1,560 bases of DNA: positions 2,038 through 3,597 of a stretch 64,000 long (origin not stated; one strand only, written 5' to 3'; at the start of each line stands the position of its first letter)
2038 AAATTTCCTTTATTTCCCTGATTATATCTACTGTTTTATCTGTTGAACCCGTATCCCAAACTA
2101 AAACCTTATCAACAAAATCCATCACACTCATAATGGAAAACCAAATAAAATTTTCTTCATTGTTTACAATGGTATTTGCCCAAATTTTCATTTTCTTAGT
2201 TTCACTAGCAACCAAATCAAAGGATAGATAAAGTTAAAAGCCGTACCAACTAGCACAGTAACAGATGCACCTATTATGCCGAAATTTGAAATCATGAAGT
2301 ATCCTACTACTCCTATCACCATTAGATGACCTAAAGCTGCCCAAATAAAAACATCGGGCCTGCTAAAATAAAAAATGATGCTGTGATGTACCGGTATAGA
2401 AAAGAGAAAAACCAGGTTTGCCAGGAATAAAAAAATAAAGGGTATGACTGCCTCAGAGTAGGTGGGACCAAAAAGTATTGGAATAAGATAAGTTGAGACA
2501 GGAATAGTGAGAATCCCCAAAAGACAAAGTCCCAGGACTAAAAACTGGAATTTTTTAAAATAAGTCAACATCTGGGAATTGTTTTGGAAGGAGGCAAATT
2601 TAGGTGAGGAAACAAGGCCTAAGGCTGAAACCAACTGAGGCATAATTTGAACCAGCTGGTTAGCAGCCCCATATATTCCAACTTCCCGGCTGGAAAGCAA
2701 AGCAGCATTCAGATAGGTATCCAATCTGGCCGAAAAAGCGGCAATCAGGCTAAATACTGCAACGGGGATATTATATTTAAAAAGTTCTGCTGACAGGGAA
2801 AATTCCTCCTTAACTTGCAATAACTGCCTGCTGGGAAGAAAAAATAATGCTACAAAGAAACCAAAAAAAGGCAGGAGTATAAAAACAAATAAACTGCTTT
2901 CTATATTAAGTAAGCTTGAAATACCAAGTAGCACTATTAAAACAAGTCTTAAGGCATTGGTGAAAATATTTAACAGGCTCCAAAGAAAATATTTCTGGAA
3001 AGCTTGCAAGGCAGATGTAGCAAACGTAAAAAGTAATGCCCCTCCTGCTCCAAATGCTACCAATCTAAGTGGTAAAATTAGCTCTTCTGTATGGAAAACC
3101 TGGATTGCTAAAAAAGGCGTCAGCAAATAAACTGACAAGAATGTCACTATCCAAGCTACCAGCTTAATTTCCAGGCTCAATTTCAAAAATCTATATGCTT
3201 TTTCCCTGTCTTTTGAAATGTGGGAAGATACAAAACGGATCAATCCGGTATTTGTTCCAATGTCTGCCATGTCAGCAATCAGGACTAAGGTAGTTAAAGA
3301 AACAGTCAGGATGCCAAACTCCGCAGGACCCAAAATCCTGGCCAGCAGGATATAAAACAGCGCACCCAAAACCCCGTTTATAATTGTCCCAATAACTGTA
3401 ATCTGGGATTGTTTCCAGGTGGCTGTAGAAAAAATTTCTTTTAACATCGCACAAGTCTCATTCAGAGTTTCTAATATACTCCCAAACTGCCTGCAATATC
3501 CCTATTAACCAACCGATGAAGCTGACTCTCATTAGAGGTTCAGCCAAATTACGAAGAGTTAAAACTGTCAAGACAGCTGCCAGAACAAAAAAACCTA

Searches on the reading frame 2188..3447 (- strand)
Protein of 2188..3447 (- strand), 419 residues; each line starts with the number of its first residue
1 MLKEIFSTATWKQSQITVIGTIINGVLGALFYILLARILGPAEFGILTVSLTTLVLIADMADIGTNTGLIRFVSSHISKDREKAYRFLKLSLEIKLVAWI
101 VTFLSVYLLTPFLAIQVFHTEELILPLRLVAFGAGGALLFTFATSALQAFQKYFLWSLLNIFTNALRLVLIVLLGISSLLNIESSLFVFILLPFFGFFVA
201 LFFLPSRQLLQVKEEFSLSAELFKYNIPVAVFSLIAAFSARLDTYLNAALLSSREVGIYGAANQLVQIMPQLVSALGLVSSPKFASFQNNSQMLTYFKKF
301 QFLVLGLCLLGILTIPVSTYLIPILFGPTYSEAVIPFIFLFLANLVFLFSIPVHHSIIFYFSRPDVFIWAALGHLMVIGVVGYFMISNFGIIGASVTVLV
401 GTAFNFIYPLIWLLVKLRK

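Call 26: search_protein_families(library=pfam, proteins=[window:2188-3447:-], max_evalue=0.00001)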
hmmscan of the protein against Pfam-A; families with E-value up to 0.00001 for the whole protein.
window:2188-3447:- (419 aa): 2 families
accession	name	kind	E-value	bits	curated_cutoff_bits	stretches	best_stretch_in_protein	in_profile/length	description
PF01943.22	Polysacc_synt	-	1.5e-21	77.5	28.2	1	11-287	2-273/274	Polysaccharide biosynthesis protein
PF13440.11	Polysacc_synt_3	-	8.9e-15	55.1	23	1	34-334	1-292/293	Polysaccharide biosynthesis protein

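Call 69: find_encoding_contigs(protein=window:2188-3447:-, flank=10000, max_places=2)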
Protein window:2188-3447:- (419 aa): no gene with exactly this product is on record in the collection.
